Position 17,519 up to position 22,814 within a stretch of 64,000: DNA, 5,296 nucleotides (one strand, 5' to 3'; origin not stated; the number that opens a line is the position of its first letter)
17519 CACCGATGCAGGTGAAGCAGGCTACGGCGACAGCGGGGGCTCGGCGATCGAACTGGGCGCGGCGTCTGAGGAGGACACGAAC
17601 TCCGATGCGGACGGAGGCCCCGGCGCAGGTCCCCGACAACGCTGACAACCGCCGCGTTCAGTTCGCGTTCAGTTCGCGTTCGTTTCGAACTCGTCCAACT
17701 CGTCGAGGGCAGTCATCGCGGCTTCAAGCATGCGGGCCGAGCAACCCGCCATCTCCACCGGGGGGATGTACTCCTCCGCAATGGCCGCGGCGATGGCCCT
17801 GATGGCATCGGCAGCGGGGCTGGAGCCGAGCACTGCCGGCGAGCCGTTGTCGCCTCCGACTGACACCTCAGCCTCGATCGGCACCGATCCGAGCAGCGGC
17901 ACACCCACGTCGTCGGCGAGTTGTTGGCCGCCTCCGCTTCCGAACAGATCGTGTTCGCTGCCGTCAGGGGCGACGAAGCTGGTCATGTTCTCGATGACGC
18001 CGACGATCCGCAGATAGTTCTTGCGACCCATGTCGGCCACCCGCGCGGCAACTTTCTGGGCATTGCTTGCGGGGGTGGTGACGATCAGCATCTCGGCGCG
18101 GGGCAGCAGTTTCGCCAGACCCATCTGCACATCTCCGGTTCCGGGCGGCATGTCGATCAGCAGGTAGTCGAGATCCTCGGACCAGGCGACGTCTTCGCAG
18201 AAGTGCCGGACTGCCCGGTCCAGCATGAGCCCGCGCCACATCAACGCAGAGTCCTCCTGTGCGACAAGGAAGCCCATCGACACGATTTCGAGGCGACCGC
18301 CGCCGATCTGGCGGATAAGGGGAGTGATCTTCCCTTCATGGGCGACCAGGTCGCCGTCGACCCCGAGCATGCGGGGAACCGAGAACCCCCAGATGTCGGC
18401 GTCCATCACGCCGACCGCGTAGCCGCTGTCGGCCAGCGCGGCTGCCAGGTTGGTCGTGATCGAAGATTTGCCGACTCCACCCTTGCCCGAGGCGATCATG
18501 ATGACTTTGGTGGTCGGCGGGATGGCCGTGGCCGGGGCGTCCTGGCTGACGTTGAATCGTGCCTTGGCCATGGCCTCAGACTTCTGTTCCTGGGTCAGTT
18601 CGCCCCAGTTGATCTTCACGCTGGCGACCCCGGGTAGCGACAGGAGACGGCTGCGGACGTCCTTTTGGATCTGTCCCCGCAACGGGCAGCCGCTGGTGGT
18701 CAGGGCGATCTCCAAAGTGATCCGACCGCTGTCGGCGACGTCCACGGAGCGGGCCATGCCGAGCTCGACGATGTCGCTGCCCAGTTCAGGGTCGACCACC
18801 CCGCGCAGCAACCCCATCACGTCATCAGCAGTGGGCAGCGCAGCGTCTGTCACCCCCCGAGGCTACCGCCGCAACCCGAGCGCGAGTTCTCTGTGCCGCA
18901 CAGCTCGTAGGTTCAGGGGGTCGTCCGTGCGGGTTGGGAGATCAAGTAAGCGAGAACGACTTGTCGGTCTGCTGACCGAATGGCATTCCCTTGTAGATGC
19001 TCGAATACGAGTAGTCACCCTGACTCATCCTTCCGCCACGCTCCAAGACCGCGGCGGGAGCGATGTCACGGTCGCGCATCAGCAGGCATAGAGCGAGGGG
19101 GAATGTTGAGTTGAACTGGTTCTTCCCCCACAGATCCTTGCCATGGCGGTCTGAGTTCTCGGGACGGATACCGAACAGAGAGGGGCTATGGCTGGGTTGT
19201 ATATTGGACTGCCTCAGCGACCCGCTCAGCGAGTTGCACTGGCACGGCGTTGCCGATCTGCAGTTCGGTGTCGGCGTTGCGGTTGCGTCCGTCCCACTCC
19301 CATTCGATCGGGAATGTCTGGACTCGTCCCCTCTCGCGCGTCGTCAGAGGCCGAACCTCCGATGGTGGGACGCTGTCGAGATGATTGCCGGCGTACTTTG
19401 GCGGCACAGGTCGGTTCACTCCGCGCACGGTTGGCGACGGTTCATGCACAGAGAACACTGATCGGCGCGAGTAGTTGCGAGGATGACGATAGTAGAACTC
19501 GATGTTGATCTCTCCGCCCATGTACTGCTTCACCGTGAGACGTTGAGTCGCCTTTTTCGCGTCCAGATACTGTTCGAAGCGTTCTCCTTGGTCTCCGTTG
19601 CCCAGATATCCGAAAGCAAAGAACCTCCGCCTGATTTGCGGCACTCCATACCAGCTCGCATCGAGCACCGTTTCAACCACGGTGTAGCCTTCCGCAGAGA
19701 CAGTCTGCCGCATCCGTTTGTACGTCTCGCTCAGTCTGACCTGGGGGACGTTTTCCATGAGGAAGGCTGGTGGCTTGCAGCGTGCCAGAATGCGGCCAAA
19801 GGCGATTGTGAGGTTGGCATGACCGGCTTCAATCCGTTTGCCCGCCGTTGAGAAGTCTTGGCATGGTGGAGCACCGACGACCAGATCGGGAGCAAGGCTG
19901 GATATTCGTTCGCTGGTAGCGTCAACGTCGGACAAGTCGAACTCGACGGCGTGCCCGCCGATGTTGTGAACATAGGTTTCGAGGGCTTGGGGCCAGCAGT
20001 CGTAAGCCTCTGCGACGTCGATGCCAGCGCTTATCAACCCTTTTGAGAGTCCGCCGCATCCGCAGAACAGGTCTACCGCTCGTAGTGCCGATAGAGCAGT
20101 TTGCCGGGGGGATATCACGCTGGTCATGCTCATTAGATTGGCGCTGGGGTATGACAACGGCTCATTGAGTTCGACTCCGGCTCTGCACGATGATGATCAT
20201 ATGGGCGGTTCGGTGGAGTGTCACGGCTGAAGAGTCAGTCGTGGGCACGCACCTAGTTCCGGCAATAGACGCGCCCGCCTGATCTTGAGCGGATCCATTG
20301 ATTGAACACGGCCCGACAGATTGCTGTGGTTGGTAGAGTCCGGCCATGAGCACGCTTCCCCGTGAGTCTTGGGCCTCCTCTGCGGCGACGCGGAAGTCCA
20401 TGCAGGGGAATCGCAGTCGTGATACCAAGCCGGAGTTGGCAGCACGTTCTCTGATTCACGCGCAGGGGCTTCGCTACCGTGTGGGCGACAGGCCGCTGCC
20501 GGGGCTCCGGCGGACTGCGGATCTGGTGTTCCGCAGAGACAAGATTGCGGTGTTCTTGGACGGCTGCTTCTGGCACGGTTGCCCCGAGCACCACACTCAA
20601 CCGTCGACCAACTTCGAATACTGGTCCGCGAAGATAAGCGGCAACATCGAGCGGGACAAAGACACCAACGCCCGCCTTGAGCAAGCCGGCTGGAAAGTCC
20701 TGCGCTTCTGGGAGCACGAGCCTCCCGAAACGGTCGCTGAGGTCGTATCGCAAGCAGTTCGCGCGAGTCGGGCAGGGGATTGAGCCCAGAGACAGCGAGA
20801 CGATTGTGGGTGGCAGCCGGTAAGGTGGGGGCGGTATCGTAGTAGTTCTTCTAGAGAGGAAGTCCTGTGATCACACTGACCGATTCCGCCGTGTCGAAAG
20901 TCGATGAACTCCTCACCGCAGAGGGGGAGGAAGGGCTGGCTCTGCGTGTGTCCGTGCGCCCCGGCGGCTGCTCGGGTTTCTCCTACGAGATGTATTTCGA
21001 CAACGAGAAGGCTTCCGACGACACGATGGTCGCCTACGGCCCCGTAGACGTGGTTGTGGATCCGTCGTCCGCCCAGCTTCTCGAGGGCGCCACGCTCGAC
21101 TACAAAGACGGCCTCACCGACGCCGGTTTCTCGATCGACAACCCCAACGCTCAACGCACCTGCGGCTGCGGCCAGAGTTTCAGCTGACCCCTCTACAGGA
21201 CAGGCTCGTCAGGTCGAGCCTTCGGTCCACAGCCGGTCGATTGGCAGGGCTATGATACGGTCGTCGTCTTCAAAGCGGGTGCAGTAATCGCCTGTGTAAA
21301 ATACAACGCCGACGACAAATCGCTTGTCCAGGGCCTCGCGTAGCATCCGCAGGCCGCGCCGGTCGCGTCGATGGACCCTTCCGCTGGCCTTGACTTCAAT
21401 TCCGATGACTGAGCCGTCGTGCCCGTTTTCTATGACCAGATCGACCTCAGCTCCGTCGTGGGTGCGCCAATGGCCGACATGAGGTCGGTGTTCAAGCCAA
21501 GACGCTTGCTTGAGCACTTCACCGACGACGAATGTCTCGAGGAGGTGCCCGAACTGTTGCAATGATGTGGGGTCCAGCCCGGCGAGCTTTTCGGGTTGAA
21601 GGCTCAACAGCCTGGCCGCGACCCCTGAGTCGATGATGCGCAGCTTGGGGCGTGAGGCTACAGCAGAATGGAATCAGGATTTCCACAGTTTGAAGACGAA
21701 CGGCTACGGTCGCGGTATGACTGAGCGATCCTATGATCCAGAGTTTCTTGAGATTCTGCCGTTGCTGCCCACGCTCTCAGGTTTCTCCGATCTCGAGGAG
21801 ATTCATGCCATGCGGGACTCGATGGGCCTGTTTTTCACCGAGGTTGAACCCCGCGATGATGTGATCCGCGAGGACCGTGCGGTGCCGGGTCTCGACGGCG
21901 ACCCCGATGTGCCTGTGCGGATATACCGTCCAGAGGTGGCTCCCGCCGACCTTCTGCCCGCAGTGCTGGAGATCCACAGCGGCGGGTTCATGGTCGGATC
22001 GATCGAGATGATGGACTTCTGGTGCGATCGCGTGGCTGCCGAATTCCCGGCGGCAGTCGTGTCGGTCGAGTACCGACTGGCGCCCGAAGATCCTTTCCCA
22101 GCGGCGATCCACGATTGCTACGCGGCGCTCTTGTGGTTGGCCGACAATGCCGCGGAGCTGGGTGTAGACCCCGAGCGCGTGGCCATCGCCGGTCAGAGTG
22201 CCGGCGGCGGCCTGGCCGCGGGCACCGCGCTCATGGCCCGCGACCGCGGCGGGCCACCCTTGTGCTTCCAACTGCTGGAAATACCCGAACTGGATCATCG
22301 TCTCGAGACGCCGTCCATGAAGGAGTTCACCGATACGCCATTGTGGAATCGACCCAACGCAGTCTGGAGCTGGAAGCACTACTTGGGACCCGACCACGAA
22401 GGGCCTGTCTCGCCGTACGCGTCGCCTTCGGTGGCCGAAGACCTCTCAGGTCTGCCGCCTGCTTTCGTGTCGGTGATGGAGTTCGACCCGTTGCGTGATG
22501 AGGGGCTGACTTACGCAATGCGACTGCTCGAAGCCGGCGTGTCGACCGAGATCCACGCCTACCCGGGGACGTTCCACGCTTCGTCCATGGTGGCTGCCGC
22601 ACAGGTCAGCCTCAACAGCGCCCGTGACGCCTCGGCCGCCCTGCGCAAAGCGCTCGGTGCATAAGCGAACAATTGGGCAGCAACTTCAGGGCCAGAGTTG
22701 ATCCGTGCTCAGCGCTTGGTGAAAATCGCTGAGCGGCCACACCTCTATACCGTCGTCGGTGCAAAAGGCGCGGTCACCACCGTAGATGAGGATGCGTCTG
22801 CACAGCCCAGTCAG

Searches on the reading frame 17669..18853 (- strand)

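Call 9: search_protein_families(library=pfam, proteins=[window:17669-18853:-], max_evalue=0.01)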
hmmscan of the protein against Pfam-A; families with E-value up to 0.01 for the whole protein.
window:17669-18853:- (394 aa): 9 families
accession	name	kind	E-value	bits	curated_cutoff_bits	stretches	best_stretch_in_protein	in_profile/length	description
PF10609.15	ParA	-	2.4e-78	263.4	27.1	1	115-358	3-245/246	NUBPL iron-transfer P-loop NTPase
PF01883.24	FeS_assembly_P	-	9.2e-19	67.9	23.5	1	10-80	2-72/73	Iron-sulfur cluster assembly protein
PF01656.29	CbiA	-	2.8e-13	50.4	25.4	1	118-330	1-115/125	CobQ/CobB/MinD/ParA nucleotide binding domain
PF13614.12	AAA_31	-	5.7e-09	36.6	27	1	115-154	1-40/177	AAA domain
PF00142.24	Fer4_NifH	-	7.5e-06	26.1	25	0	122-150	6-34/271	4Fe-4S iron sulfur cluster binding proteins, NifH/frxC family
PF09140.17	MipZ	-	1.2e-05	25.2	20.7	1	117-162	2-47/262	ATPase MipZ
PF13500.12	AAA_26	-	0.00012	22.5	27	0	241-330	118-194/198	AAA domain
PF02374.21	ArsA_ATPase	-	0.00041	20.1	24.3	1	116-151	2-36/305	Anion-transporting ATPase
PF13481.12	AAA_25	-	0.0078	16.3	27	0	116-144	33-60/195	AAA domain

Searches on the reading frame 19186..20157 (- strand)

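Call 9: search_protein_families(library=pfam, proteins=[window:19186-20157:-], max_evalue=0.01)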
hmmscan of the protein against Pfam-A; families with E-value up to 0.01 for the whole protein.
window:19186-20157:- (323 aa): 1 family
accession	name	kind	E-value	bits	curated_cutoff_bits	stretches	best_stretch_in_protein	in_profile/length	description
PF00145.23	DNA_methylase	-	1.6e-53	182.7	22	1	26-317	2-322/324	C-5 cytosine-specific DNA methylase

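Call 78: search_protein_families(library=padloc, proteins=[window:19186-20157:-], max_evalue=0.001)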
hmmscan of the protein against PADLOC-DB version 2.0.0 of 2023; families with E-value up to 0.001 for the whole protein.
window:19186-20157:- (323 aa): 59 families (the best 25 are shown)
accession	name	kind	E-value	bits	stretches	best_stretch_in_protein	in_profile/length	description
PDLC03270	MTase_II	-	2.1e-100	333.8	1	26-318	2-291/309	Type II methyltransferase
PDLC03378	MTase_II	-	1.9e-56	189.8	2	25-213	3-195/344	Type II methyltransferase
PDLC03234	MTase_II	-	4e-53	179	2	25-203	5-191/375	Type II methyltransferase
PDLC03272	MTase_II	-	1.5e-45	154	1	19-317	69-386/407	Type II methyltransferase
PDLC00026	DruM2|DruM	-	1.3e-44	151.1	2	24-184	4-167/336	DNA cytosine methylase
PDLC00033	DruM2|DruM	-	1.5e-43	147.5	2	21-183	18-189/368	DNA cytosine methylase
PDLC03326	MTase_II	-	1.3e-40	137.9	2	26-185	6-176/412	Type II methyltransferase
PDLC03237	MTase_II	-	1.2e-35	120.7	2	26-201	795-985/1036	Type II methyltransferase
PDLC00027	DruM2|DruM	-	1.3e-35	121.4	2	23-206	10-193/361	DNA cytosine methylase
PDLC00031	DruM2|DruM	-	6e-33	112.4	2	24-214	11-201/361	DNA cytosine methylase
PDLC02650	DrmMII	-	1.7e-31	107.6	2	22-138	6-134/435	DrmMII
PDLC03343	MTase_II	-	3.7e-30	103.2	2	25-185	6-168/462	Type II methyltransferase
PDLC03307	MTase_II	-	6.8e-30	102.5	2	25-139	1-113/382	Type II methyltransferase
PDLC02649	DrmMII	-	2.8e-29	100.3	2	77-211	103-242/422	DrmMII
PDLC03731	oMTase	-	6e-27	92.6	1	15-262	5-254/326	orphan methyltransferase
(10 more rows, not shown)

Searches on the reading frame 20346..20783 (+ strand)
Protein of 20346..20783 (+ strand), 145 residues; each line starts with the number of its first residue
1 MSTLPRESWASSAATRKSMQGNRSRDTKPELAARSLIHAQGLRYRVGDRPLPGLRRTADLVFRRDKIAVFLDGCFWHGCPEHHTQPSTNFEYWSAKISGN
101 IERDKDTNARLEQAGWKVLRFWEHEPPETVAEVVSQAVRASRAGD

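Call 9: search_protein_families(library=pfam, proteins=[window:20346-20783:+], max_evalue=0.01)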
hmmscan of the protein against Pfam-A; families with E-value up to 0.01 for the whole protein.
window:20346-20783:+ (145 aa): 3 families
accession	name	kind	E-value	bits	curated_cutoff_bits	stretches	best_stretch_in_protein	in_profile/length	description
PF03852.21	Vsr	-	1e-19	70.6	27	1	15-78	9-69/74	DNA mismatch endonuclease Vsr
PF04480.18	DUF559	-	0.00018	21.8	20.6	1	100-136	67-103/109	Protein of unknown function (DUF559)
PF18741.7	MTES_1575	-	0.0025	18.3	38.2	0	99-125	54-80/96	REase_MTES_1575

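Call 78: search_protein_families(library=padloc, proteins=[window:20346-20783:+], max_evalue=0.001)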
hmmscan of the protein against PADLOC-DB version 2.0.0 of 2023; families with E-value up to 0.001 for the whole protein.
window:20346-20783:+ (145 aa): 1 family
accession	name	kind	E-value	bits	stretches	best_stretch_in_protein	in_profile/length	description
PDLC03397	Vsr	-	7.9e-20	69.5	1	13-123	8-116/156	Type II nicking endonuclease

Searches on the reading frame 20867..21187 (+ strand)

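Call 78: search_protein_families(library=padloc, proteins=[window:20867-21187:+], max_evalue=0.001)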
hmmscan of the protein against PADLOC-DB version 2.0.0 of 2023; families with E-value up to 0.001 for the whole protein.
window:20867-21187:+ (106 aa): 0 families

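Call 79: search_protein_families(library=pfam, proteins=[window:20867-21187:+], max_evalue=0.001)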
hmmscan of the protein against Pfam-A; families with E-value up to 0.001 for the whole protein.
window:20867-21187:+ (106 aa): 1 family
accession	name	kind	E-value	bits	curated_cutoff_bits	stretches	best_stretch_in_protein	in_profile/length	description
PF01521.26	Fe-S_biosyn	-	3.6e-19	69.5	26.3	1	2-102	3-109/110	Iron-sulphur cluster biosynthesis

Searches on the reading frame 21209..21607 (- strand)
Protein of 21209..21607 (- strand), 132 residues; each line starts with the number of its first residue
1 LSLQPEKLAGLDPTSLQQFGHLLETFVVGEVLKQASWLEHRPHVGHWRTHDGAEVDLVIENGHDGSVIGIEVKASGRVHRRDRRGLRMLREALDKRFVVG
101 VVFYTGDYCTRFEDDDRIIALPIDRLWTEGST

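Call 9: search_protein_families(library=pfam, proteins=[window:21209-21607:-], max_evalue=0.01)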
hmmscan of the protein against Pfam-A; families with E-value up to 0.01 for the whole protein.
window:21209-21607:- (132 aa): 2 families
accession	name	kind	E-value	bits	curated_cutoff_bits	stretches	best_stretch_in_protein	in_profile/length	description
PF13635.12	DUF4143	-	3.2e-15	56.7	28.1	1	17-75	104-160/160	Domain of unknown function (DUF4143)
PF03008.20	DUF234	-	0.0085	16.9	22.5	0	18-76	35-91/100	Archaea bacterial proteins of unknown function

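Call 78: search_protein_families(library=padloc, proteins=[window:21209-21607:-], max_evalue=0.001)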
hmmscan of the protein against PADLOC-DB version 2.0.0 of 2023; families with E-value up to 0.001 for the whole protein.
window:21209-21607:- (132 aa): 4 families
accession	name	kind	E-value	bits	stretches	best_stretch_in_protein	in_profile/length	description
PDLC04790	PDC-S01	-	8.4e-41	138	1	15-129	309-420/422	-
PDLC04789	PDC-S01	-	1.6e-07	28.7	1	17-77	285-343/375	-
PDLC04788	PDC-S01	-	9.2e-05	19.5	1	5-79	315-387/448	-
PDLC04786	PDC-S01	-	0.00022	18.1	1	15-80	334-392/439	-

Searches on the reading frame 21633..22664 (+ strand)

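Call 9: search_protein_families(library=pfam, proteins=[window:21633-22664:+], max_evalue=0.01)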
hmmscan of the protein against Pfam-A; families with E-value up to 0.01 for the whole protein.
window:21633-22664:+ (343 aa): 4 families
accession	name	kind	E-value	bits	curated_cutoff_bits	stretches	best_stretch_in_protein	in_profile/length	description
PF07859.19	Abhydrolase_3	-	1.2e-67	228.2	25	1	111-316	1-207/210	alpha/beta hydrolase fold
PF20434.5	BD-FAE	-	4.1e-22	79.2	26.8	1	97-203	3-111/215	BD-FAE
PF00135.34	COesterase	-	6.1e-12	45.7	27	1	97-197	90-199/515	Carboxylesterase family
PF00326.27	Peptidase_S9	-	0.00065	19.7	22.6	1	159-203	45-86/213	Prolyl oligopeptidase family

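Call 78: search_protein_families(library=padloc, proteins=[window:21633-22664:+], max_evalue=0.001)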
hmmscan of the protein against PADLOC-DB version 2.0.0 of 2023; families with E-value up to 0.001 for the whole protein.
window:21633-22664:+ (343 aa): 0 families
